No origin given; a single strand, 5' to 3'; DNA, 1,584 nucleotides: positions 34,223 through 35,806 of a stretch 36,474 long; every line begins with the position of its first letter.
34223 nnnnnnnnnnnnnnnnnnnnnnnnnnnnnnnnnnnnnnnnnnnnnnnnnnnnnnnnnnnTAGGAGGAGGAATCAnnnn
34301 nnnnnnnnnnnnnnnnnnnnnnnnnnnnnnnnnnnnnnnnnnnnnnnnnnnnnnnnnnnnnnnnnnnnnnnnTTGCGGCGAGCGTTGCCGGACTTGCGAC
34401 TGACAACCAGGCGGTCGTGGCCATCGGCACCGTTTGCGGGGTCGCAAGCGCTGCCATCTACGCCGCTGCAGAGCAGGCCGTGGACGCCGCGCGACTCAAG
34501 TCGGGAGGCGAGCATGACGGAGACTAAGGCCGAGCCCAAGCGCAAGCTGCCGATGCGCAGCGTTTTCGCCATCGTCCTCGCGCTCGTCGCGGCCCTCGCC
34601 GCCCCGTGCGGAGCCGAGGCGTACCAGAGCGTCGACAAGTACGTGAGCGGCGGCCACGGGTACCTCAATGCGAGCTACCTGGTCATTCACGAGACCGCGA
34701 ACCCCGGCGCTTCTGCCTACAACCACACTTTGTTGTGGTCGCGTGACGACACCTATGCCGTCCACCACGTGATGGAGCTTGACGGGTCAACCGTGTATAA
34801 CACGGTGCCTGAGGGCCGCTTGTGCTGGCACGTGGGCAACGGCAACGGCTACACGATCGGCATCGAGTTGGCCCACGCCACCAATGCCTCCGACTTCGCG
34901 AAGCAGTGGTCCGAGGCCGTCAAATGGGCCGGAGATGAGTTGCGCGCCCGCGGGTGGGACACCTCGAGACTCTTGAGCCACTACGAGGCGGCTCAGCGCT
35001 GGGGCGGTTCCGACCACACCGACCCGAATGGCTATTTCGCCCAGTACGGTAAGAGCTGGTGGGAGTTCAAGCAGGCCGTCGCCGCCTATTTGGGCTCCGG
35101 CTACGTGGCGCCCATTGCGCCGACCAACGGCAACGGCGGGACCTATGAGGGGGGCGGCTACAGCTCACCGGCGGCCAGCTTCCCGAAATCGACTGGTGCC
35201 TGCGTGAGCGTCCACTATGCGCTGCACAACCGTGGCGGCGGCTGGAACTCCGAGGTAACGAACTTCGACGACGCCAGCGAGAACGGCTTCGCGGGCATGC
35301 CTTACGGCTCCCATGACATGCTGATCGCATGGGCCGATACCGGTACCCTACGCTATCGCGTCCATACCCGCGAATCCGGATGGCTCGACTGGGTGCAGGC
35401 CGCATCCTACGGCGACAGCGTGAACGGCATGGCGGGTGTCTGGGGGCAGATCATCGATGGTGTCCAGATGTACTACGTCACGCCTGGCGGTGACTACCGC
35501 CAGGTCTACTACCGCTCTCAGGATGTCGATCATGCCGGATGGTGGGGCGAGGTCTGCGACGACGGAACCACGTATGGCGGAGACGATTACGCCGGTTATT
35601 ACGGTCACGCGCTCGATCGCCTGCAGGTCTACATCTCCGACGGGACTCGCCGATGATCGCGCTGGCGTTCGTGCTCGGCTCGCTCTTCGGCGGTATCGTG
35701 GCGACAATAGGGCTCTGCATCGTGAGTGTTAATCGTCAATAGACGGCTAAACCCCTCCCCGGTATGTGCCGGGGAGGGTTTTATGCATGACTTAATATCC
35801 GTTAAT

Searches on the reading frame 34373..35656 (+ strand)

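Call 54: search_protein_families(library=phrogs, max_evalue=0.001, proteins=[window:34373-35656:+])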
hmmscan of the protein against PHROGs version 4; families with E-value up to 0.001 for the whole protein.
window:34373-35656:+ (427 aa): 13 families
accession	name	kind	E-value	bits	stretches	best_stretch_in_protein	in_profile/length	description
phrog_3393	-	lysis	2.2e-65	222.6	1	99-423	22-338/342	endolysin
phrog_22474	-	lysis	6e-45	154.8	1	273-422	169-319/324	endolysin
phrog_2338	-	lysis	1.8e-24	87.8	1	89-242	17-175/346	endolysin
phrog_1794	-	lysis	1.4e-23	84.8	1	86-293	42-221/336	amidase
phrog_670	-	lysis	1.6e-16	61.3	1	90-242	103-256/596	endolysin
phrog_833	-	lysis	1.7e-15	58.5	1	89-249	19-186/294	endolysin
phrog_9611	-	lysis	3.8e-14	53.9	1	87-242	10-171/246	endolysin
phrog_15001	-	lysis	6.3e-14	52.9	1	113-241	63-199/367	endolysin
phrog_1110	-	lysis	4.3e-13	50.3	1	98-240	20-172/301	endolysin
phrog_5182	-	lysis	1.5e-12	48.8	1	91-247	26-194/321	endolysin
phrog_3088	-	lysis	2.8e-11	44.6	1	98-207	22-135/248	amidase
phrog_8164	-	lysis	9.1e-10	39.4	1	99-249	25-189/320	endolysin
phrog_32635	-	unknown function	1.6e-07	31.9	1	317-384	176-244/318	-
